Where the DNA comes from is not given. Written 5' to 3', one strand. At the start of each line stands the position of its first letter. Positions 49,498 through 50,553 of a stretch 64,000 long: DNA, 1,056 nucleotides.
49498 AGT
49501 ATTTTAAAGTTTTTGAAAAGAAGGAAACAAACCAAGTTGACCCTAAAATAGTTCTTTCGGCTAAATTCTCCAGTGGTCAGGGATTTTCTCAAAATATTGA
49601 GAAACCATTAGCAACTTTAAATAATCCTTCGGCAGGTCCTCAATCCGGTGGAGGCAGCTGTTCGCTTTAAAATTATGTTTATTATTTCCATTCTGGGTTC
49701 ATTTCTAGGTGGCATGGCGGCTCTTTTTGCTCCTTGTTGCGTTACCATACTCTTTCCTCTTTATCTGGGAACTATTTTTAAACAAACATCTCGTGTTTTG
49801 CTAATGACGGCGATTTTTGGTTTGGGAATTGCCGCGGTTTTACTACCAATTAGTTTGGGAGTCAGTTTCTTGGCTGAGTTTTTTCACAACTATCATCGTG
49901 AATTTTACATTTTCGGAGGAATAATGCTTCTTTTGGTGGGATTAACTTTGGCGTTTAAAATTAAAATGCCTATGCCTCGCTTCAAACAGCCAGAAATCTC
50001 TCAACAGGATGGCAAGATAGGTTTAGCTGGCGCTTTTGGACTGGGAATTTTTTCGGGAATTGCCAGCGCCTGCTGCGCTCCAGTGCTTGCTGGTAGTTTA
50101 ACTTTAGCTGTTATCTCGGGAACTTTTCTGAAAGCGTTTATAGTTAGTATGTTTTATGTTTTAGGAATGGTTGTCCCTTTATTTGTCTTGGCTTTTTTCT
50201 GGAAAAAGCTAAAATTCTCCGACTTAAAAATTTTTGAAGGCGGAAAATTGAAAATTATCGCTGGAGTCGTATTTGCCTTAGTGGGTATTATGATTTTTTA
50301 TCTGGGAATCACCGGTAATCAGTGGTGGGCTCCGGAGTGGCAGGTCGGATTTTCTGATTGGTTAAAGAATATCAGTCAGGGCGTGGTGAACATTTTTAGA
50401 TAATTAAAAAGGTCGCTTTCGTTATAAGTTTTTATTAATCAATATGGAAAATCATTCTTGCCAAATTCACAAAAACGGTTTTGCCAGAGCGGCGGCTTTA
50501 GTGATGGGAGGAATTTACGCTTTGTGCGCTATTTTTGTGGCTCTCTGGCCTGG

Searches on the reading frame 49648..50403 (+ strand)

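Call 66: search_protein_families(library=pfam, proteins=[window:49648-50403:+], max_evalue=0.001)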
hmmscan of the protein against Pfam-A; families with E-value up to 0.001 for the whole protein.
window:49648-50403:+ (251 aa): 1 family
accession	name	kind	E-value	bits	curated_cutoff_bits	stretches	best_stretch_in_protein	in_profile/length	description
PF02683.22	DsbD_TM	-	6.3e-10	39.2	27.1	1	14-187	3-187/219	Cytochrome C biogenesis protein transmembrane domain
